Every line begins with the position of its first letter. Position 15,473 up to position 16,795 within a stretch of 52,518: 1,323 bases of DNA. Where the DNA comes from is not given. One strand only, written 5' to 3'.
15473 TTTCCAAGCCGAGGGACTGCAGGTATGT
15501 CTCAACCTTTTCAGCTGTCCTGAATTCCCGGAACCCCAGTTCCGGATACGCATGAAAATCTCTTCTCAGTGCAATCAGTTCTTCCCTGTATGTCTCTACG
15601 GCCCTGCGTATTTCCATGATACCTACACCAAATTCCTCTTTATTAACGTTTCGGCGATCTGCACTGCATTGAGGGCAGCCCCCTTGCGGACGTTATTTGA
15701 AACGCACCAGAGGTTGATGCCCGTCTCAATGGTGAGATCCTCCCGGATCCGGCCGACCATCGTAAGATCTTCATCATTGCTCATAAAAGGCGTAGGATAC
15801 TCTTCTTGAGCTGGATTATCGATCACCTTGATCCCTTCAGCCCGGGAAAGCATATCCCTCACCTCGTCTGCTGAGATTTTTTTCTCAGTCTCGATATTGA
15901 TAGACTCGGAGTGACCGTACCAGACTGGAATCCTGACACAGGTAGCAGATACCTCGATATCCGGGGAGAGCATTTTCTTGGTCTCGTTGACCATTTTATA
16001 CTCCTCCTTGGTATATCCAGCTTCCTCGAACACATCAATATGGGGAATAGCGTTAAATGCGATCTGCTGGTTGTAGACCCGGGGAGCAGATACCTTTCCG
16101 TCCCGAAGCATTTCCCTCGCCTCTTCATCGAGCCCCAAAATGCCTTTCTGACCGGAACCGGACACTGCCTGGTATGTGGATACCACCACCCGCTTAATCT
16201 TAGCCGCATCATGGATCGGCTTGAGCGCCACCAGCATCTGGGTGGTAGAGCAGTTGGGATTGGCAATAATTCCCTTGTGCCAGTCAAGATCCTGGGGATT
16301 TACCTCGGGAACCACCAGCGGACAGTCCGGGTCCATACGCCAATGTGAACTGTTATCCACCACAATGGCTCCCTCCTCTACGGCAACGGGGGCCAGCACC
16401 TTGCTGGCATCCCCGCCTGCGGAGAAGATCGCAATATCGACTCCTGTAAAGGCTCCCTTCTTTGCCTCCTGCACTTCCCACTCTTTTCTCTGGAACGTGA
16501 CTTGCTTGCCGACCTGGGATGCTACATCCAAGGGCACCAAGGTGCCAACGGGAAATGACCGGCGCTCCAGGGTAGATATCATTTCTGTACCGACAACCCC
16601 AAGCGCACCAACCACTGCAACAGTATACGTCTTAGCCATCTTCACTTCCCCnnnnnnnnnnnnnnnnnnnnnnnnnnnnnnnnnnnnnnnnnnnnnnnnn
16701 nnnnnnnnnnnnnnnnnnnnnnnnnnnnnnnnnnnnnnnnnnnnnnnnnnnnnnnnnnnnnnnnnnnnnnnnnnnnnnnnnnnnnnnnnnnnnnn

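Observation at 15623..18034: DABA-type transaminase is followed by phosphorylating Asd instead of an ALDH-type aspartate-semialdehyde dehydrogenase (DoeC)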

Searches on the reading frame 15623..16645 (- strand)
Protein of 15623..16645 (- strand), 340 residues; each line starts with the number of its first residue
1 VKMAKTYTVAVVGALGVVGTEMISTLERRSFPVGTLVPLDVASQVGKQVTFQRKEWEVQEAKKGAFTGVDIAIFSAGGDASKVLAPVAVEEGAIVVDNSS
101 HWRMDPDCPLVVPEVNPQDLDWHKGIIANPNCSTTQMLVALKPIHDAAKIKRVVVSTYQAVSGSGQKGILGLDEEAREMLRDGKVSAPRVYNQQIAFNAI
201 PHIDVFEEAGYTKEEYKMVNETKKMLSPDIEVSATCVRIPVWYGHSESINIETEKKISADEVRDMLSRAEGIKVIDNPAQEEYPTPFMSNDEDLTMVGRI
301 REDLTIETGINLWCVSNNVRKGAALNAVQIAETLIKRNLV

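Call 4: search_protein_families(library=ncbifam, proteins=[window:15623-16645:-], max_evalue=0.00001)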
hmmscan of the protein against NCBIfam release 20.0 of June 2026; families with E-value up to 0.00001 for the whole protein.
window:15623-16645:- (340 aa): 14 families
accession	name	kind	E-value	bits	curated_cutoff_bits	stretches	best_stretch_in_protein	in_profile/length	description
NF011456.0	PRK14874.1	equivalog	2.4e-142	474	223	1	4-339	2-345/346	aspartate-semialdehyde dehydrogenase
TIGR01296.1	asd_B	equivalog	1.1e-133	445.5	324.2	1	9-336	2-338/339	aspartate-semialdehyde dehydrogenase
NF005229.0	PRK06728.1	equivalog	1.5e-98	329.9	628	1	4-338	3-345/347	aspartate-semialdehyde dehydrogenase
NF004224.0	PRK05671.1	equivalog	1.1e-70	238.8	284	1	3-337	1-334/336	aspartate-semialdehyde dehydrogenase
NF005957.0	PRK08040.1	equivalog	5.5e-70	236.5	273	1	3-339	1-335/336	aspartate-semialdehyde dehydrogenase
NF006416.0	PRK08664.1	subfamily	2.8e-46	158.3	232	2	5-170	2-187/350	aspartate-semialdehyde dehydrogenase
TIGR00978.1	asd_EA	equivalog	2e-44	152.1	301.2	2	9-173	3-188/342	aspartate-semialdehyde dehydrogenase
NF005144.0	PRK06598.1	subfamily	1.2e-30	106.9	198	2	168-324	196-357/369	aspartate-semialdehyde dehydrogenase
TIGR01745.1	asd_gamma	equivalog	1.3e-19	70.4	402.9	2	166-301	193-332/366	aspartate-semialdehyde dehydrogenase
NF005368.0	PRK06901.1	equivalog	7.1e-16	58.3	437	1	20-336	17-320/323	oxidoreductase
TIGR01850.1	argC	equivalog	1.3e-14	54.1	233.6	1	8-168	2-187/345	N-acetyl-gamma-glutamyl-phosphate reductase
NF003251.0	PRK04207.1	equivalog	2.4e-06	26.8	185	0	226-280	202-256/343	type II glyceraldehyde-3-phosphate dehydrogenase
TIGR01534.1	GAPDH-I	equivalog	3.3e-06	26.5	367.2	0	101-164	124-187/330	type I glyceraldehyde-3-phosphate dehydrogenase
TIGR01851.1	argC_other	equivalog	7.1e-06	25.5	229.85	0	66-204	47-187/310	N-acetyl-gamma-glutamyl-phosphate reductase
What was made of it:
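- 15623..16639 (-): Phosphorylating aspartate-semialdehyde dehydrogenase, B-type (the gene the finding is about). TIGR01296 scores 445.5 (cut-off 324.2) (call 4).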

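Call 5: search_protein_families(library=pfam, proteins=[window:15623-16645:-], max_evalue=0.00001)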
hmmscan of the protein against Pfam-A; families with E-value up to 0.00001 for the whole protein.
window:15623-16645:- (340 aa): 2 families
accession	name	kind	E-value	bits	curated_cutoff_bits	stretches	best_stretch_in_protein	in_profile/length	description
PF02774.23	Semialdhyde_dhC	-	1.1e-54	185.8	26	1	141-321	1-184/184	Semialdehyde dehydrogenase, dimerisation domain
PF01118.30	Semialdhyde_dh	-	1.9e-30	106.2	26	1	8-121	1-119/121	Semialdehyde dehydrogenase, NAD binding domain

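Call 11: find_homologous_proteins(query=window:15623-16645:-, max_evalue=1e-20)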
Query window:15623-16645:- (340 aa): 8000 proteins with E <= 1e-20 among 8000 candidates; the best 120 are listed.
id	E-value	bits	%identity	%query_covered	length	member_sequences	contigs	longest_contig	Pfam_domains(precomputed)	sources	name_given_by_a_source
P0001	8.2e-221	750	100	99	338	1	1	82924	PF02774.24,PF01118.31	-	-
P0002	2.6e-201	685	91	99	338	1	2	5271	PF02774.24,PF01118.31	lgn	-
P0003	3.8e-184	629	83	99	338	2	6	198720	PF02774.24,PF01118.31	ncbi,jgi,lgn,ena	jgi:aspartate-semialdehyde dehydrogenase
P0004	9.2e-184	628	82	99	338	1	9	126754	PF02774.24,PF01118.31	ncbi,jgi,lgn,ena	jgi:aspartate-semialdehyde dehydrogenase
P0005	1.5e-181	621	81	99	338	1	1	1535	PF02774.24,PF01118.31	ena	-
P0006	1.2e-180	617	81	99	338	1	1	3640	PF02774.24,PF01118.31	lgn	-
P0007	4.2e-180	616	82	99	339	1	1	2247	PF02774.24,PF01118.31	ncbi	-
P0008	1.6e-179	614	81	99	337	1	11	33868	PF02774.24,PF01118.31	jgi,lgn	jgi:aspartate-semialdehyde dehydrogenase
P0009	2.9e-179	613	81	99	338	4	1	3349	PF02774.24,PF01118.31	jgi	-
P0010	3.7e-179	613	80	99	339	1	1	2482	PF02774.24,PF01118.31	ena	-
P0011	4.5e-179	612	82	99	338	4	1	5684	PF02774.24,PF01118.31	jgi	jgi:aspartate-semialdehyde dehydrogenase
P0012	5.9e-179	612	80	99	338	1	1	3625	PF02774.24,PF01118.31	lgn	-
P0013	1.1e-178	611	80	99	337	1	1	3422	PF02774.24,PF01118.31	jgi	jgi:aspartate-semialdehyde dehydrogenase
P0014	2.0e-178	610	79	99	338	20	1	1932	PF02774.24,PF01118.31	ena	-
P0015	9.3e-178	608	80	99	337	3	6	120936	PF02774.24,PF01118.31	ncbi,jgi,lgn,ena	-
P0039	1.2e-173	595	80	99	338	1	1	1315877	PF02774.24,PF01118.31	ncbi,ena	-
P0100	2.2e-150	518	67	100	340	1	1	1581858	PF02774.24,PF01118.31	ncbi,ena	-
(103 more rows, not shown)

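Call 12: find_encoding_contigs(protein=P0001, flank=10000, max_places=3)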
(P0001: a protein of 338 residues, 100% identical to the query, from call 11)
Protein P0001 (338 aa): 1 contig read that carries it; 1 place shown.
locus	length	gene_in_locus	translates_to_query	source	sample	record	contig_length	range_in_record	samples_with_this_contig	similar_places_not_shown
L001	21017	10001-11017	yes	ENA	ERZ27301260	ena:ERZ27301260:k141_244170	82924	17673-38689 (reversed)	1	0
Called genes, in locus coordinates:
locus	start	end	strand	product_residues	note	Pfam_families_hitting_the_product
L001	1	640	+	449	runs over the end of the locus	PF00873:ACR_tran (faint), PF02355:SecD_SecF_C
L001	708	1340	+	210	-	PF01596:Methyltransf_3, PF13847:Methyltransf_31 (weak), PF13578:Methyltransf_24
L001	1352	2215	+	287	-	PF02401:LYTB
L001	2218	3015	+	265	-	PF00702:Hydrolase, PF13344:Hydrolase_6, PF13419:HAD_2 (weak), PF13242:Hydrolase_like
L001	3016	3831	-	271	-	PF01177:Asp_Glu_race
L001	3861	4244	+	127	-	PF14470:bPH_3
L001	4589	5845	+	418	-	PF00005:ABC_tran, PF13304:AAA_21 (faint), PF00571:CBS (faint)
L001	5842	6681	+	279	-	PF00528:BPD_transp_1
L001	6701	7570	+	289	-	PF04069:OpuAC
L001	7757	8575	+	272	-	PF25213:HVO_A0261_N (weak), PF09339:HTH_IclR, PF12802:MarR_2 (weak), PF01614:IclR_C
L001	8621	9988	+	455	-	PF00202:Aminotran_3, PF00155:Aminotran_1_2 (weak)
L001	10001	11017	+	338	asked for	PF01118:Semialdhyde_dh, PF02774:Semialdhyde_dhC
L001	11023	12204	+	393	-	PF01546:Peptidase_M20, PF07687:M20_dimer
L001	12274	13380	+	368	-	PF03480:DctP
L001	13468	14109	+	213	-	PF04290:DctQ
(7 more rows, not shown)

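Call 13: find_encoding_contigs(protein=P0003, flank=10000, max_places=4)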
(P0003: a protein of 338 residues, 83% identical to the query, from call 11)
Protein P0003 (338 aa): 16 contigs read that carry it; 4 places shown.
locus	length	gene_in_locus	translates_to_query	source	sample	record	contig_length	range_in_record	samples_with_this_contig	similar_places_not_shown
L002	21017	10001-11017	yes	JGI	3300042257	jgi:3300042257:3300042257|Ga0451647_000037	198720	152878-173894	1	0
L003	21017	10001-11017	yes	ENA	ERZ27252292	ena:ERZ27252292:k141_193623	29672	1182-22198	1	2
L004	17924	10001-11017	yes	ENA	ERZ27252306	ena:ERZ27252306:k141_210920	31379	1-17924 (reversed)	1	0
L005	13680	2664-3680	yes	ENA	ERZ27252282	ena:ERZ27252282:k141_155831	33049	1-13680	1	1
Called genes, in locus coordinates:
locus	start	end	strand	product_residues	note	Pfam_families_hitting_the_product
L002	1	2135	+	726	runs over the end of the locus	PF01368:DHH, PF02272:DHHA1, PF17768:RecJ_OB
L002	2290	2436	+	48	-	PF01165:Ribosomal_S21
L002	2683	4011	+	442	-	PF01053:Cys_Met_Meta_PP, PF00266:Aminotran_5 (weak), PF00155:Aminotran_1_2, PF01041:DegT_DnrJ_EryC1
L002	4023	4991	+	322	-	PF04204:HTS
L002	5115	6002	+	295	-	PF00389:2-Hacid_dh, PF02826:2-Hacid_dh_C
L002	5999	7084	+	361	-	PF00266:Aminotran_5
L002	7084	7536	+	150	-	PF12840:HTH_20 (faint), PF13404:HTH_AsnC-type, PF13412:HTH_24, PF01037:AsnC_trans_reg (weak)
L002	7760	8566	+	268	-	PF09339:HTH_IclR, PF01614:IclR_C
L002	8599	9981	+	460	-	PF00202:Aminotran_3, PF00155:Aminotran_1_2 (faint)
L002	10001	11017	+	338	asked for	PF01118:Semialdhyde_dh, PF02774:Semialdhyde_dhC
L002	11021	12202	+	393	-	PF01546:Peptidase_M20, PF07687:M20_dimer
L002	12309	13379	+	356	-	PF03480:DctP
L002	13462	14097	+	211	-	PF04290:DctQ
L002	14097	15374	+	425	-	PF06808:DctM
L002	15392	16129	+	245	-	PF01177:Asp_Glu_race (faint)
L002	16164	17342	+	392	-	PF01321:Creatinase_N, PF00557:Peptidase_M24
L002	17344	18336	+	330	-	PF00291:PALP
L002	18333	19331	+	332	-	PF02423:OCD_Mu_crystall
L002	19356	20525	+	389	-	PF01321:Creatinase_N, PF00557:Peptidase_M24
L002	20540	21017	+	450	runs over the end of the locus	PF00696:AA_kinase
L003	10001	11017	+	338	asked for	PF01118:Semialdhyde_dh, PF02774:Semialdhyde_dhC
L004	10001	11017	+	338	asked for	PF01118:Semialdhyde_dh, PF02774:Semialdhyde_dhC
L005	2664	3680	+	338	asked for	PF01118:Semialdhyde_dh, PF02774:Semialdhyde_dhC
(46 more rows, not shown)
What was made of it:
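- The flanks differ: an OpuA transporter here, metY/metA/serA-like genes in L002 (calls 12, 13). metA and metY lie next to the cluster in L002 (call 13). metA and metY are neighbours in L002 (call 13).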

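Call 14: find_encoding_contigs(protein=P0039, flank=10000, max_places=2)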
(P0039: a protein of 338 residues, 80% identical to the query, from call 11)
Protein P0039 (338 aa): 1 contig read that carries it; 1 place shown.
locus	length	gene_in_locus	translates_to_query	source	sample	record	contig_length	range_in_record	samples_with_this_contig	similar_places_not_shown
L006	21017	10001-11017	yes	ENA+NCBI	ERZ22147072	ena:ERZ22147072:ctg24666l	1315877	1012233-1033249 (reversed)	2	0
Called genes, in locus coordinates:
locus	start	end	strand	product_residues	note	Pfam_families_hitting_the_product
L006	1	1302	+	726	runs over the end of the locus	PF01368:DHH, PF02272:DHHA1, PF17768:RecJ_OB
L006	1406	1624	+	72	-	PF01165:Ribosomal_S21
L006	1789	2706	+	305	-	PF04204:HTS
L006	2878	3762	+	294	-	PF00389:2-Hacid_dh, PF02826:2-Hacid_dh_C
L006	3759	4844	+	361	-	PF00266:Aminotran_5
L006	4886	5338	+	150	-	PF12840:HTH_20 (weak), PF13404:HTH_AsnC-type, PF13412:HTH_24, PF01037:AsnC_trans_reg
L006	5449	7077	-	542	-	PF13570:Beta-prop_ACSF4, PF24814:WD40_Prp19 (weak), PF25173:Beta-prop_WDR3_1st (weak), PF25175:Beta-prop_WDR5 (faint), PF25174:Beta-prop_THOC3, PF23381:Beta-prop_IFT122_1st, PF13360:PQQ_2, PF07603:Lcl_C (weak), +8 more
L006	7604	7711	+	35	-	-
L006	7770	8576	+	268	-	PF09339:HTH_IclR, PF12802:MarR_2, PF01614:IclR_C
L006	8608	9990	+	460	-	PF00202:Aminotran_3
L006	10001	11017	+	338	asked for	PF01118:Semialdhyde_dh, PF02774:Semialdhyde_dhC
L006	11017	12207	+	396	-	PF01546:Peptidase_M20, PF07687:M20_dimer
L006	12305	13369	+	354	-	PF03480:DctP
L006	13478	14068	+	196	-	PF04290:DctQ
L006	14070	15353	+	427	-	PF06808:DctM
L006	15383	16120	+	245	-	-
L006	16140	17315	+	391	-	PF01321:Creatinase_N, PF00557:Peptidase_M24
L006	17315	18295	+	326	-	PF00291:PALP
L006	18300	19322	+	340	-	PF02423:OCD_Mu_crystall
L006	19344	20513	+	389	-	PF01321:Creatinase_N, PF00557:Peptidase_M24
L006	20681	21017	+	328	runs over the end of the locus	PF01180:DHO_dh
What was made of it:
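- Ask is missing from the cluster end in L006/L018 (call 14).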

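Call 15: find_encoding_contigs(protein=P0100, flank=10000, max_places=2)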
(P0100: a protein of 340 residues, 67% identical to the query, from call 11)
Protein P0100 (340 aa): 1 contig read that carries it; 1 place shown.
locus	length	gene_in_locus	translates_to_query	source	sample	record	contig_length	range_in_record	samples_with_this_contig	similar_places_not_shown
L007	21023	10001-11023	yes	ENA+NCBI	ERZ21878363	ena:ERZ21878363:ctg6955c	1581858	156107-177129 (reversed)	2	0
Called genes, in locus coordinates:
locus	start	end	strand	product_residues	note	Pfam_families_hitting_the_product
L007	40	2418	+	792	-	PF01588:tRNA_bind, PF03483:B3_4, PF03484:B5, PF17759:tRNA_synthFbeta, PF03147:FDX-ACB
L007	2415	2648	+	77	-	-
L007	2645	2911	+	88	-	PF05164:ZapA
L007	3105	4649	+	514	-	PF12072:RNase_Y_N, PF00013:KH_1 (weak), PF01966:HD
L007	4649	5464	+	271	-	PF00149:Metallophos (weak), PF13277:YmdB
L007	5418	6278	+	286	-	PF00763:THF_DHG_CYH, PF02882:THF_DHG_CYH_C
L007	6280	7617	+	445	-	PF01554:MatE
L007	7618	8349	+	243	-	PF00149:Metallophos, PF12850:Metallophos_2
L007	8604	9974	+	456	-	PF00202:Aminotran_3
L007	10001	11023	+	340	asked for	PF01118:Semialdhyde_dh, PF02774:Semialdhyde_dhC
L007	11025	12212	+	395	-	PF01546:Peptidase_M20, PF07687:M20_dimer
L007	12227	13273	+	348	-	PF03480:DctP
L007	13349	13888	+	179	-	PF04290:DctQ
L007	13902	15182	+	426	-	PF06808:DctM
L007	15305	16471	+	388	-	PF01321:Creatinase_N, PF00557:Peptidase_M24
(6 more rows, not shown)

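Call 16: find_related_loci(query=P0001, collection=genome_contigs, flank=10000)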
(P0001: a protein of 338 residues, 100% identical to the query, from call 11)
Query P0001 (338 aa) in genome_contigs; peptide patterns used: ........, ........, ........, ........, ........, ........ (x = any residue, [..] = any of these).
421 stretches matched a pattern; 366 encode a relative of the query (tblastn E <= 1e-3); the best 80 are kept; 80 distinct loci.
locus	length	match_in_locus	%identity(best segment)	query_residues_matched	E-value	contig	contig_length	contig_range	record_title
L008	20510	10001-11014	82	1-338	0e+0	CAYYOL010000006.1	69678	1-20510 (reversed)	MAG TPA_asm: uncultured Spirochaetaceae bacterium isolate SRP241341_co1_235 genome assembly, contig: NODE_507_length_696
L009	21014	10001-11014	80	1-338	0e+0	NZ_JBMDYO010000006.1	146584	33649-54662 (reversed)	Pleomorphochaeta sp. DL1XJH-081 NODE_6_length_146584_cov_135.873016, whole genome shotgun sequence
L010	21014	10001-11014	80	1-338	0e+0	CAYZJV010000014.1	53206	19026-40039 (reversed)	MAG TPA_asm: uncultured Spirochaetaceae bacterium isolate SRP241341_co1_69 genome assembly, contig: NODE_759_length_5320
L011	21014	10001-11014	81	1-338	1e-179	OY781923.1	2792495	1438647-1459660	MAG: Sphaerochaetaceae bacterium isolate 77f26d43-b2b0-4d0d-8c29-067165085957 genome assembly, chromosome: 1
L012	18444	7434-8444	80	1-338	2e-179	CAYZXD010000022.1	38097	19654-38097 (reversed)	MAG TPA_asm: uncultured Spirochaetaceae bacterium isolate SRP241341_co1_162 genome assembly, contig: NODE_1272_length_38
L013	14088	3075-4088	79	1-338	9e-179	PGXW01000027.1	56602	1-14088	MAG: Spirochaetae bacterium HGW-Spirochaetae-2 08E140C01_scaffold_770, whole genome shotgun sequence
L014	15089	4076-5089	79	1-338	1e-178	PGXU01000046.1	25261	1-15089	MAG: Spirochaetae bacterium HGW-Spirochaetae-4 bjp_ig2157_scaffold_455, whole genome shotgun sequence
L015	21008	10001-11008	79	3-338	4e-178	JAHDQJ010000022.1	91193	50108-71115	MAG: Spirochaetales bacterium isolate SM3-B16.1 k141_40921, whole genome shotgun sequence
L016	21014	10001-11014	83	1-338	1e-177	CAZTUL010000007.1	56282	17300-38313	MAG TPA_asm: uncultured Spirochaetaceae bacterium isolate SRP241341_co1_122 genome assembly, contig: NODE_697_length_562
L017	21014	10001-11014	79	1-338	7e-177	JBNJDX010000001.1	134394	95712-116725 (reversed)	MAG: Spirochaetota bacterium isolate Y23_30dBSe4.bin.165 NODE_18_length_134394_cov_17.316237, whole genome shotgun seque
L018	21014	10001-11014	80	1-338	2e-175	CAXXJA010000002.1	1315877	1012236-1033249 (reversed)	MAG: Sphaerochaetaceae bacterium isolate a9bcfc89-315c-4f53-91f9-1ff9c53e3a1f genome assembly, contig: contig_2, whole g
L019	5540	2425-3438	79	1-338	1e-177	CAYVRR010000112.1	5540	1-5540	MAG TPA_asm: uncultured Spirochaetaceae bacterium isolate binchicken_co157_488 genome assembly, contig: NODE_36112_lengt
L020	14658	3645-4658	79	1-338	2e-174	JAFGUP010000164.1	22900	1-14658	MAG: Sphaerochaetaceae bacterium isolate ZodW_maxbin.202 k87_7580500, whole genome shotgun sequence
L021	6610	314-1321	79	3-338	1e-175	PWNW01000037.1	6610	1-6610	MAG: Spirochaetaceae bacterium isolate CSSed10_345R1 CS-Sed10-C36882, whole genome shotgun sequence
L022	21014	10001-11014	78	1-338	3e-174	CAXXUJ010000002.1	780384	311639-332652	MAG: Sphaerochaetaceae bacterium isolate 4f0ff973-23aa-446c-b11c-24bc849d3bd2 genome assembly, contig: contig_2, whole g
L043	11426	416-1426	69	3-338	7e-155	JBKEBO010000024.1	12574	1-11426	MAG: Alphaproteobacteria bacterium isolate VLC_070 k121_2829798, whole genome shotgun sequence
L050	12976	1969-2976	67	3-338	3e-149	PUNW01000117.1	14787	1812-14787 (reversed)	MAG: Spirochaetaceae bacterium isolate B1Sed10_166 B1-Sed10-C4866, whole genome shotgun sequence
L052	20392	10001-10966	69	18-338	2e-148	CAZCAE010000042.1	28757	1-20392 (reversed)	MAG TPA_asm: uncultured Spirochaeta sp. isolate SRP141376_co3_416 genome assembly, contig: NODE_4273_length_28757_cov_5.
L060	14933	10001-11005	66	5-338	4e-145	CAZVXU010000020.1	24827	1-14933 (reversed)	MAG TPA_asm: uncultured Spirochaetaceae bacterium isolate binchicken_co8_286 genome assembly, contig: NODE_2950_length_2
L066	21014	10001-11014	61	2-338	3e-142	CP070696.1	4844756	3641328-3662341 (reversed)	MAG: Spirochaetaceae bacterium isolate bin59 chromosome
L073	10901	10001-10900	68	2-300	2e-136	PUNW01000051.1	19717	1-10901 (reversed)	MAG: Spirochaetaceae bacterium isolate B1Sed10_166 B1-Sed10-C2810, whole genome shotgun sequence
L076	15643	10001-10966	66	18-338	8e-136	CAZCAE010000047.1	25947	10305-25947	MAG TPA_asm: uncultured Spirochaeta sp. isolate SRP141376_co3_416 genome assembly, contig: NODE_4984_length_25947_cov_5.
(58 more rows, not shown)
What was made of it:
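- L050 and L073 come from one MAG (call 16).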
